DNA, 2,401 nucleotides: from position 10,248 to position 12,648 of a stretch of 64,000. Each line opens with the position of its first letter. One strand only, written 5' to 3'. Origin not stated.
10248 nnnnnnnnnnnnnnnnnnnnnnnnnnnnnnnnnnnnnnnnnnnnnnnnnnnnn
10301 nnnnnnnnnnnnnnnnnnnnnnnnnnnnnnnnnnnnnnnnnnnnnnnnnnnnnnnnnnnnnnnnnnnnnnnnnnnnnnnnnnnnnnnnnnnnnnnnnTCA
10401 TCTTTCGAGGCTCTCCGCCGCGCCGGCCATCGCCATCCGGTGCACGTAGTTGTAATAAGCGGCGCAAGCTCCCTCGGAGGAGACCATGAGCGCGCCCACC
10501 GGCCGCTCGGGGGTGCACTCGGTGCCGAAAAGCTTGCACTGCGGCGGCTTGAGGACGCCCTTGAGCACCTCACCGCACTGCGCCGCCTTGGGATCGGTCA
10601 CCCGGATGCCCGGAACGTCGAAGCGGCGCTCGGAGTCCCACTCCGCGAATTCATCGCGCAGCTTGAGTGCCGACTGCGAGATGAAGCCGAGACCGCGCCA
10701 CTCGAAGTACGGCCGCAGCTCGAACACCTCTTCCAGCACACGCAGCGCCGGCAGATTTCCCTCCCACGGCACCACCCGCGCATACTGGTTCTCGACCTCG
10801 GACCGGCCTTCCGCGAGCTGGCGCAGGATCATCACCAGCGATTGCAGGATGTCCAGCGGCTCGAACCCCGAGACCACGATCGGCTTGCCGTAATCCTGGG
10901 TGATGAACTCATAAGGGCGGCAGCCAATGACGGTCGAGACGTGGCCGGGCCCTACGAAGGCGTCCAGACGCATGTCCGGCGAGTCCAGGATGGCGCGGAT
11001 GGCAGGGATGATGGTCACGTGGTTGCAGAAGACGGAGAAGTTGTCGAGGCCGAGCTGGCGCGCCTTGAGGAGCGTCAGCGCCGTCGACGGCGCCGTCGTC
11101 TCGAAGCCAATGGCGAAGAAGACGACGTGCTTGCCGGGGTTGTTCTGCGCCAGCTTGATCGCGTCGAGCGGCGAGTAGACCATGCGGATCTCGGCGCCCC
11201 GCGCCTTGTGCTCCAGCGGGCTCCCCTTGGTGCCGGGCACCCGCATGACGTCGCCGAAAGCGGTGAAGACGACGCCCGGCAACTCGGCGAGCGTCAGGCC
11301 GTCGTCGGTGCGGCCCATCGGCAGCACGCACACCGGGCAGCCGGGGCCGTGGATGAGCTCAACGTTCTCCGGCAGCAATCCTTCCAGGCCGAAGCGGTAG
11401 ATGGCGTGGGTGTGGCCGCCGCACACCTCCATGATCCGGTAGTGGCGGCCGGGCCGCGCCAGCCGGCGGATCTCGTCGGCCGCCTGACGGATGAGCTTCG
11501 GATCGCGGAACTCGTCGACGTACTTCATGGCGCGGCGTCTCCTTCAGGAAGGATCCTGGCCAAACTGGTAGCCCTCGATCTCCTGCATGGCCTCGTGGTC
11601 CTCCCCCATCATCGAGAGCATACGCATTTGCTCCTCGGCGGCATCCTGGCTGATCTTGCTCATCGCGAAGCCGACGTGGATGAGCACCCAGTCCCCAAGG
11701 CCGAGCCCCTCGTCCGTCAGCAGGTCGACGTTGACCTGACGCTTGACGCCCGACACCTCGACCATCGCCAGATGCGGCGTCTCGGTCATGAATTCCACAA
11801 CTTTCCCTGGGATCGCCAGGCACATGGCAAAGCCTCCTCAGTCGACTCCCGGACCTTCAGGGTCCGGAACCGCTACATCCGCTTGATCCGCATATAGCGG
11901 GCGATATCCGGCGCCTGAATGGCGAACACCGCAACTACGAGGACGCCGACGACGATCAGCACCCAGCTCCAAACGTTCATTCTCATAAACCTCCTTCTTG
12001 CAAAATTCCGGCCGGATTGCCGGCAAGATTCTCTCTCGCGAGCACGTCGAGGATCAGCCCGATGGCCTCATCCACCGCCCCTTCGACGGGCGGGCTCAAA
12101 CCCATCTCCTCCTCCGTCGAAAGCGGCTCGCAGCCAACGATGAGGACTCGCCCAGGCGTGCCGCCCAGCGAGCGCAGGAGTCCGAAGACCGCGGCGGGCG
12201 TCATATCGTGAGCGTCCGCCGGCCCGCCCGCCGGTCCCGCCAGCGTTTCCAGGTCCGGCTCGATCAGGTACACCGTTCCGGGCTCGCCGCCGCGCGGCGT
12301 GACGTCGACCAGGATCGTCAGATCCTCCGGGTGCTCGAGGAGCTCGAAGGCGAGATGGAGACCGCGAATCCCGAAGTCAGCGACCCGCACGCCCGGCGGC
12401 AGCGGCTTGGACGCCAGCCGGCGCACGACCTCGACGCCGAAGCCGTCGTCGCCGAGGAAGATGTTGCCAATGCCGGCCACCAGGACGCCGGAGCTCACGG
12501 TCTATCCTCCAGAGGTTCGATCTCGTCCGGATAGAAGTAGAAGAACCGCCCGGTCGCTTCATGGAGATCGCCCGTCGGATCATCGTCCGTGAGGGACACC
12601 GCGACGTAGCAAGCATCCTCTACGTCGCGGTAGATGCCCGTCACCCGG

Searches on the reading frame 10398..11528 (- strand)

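Call 9: search_protein_families(library=pfam, proteins=[window:10398-11528:-], max_evalue=0.001)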
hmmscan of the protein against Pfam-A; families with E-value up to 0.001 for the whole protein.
window:10398-11528:- (376 aa): 1 family
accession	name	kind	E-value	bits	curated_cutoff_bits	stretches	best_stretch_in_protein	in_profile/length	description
PF01924.21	HypD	-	9.7e-152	505.5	25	1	12-361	2-350/351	Hydrogenase formation hypA family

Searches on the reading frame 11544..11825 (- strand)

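Call 9: search_protein_families(library=pfam, proteins=[window:11544-11825:-], max_evalue=0.001)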
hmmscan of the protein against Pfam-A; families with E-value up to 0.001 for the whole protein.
window:11544-11825:- (93 aa): 1 family
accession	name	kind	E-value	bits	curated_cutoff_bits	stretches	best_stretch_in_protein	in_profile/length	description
PF01455.23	HupF_HypC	-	1.2e-23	83.5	28.5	1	1-70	1-65/65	HupF/HypC family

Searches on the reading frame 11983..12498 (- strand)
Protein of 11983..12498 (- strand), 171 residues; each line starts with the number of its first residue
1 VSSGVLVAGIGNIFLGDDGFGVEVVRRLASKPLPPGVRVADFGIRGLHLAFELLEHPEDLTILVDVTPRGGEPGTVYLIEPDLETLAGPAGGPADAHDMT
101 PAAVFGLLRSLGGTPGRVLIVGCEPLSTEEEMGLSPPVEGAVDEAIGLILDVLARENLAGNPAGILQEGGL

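Call 9: search_protein_families(library=pfam, proteins=[window:11983-12498:-], max_evalue=0.001)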
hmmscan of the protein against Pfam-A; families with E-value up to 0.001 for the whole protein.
window:11983-12498:- (171 aa): 1 family
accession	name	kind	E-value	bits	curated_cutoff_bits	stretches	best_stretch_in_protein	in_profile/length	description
PF01750.23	HycI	-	1.2e-15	57.9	23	1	22-151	1-129/130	Hydrogenase maturation protease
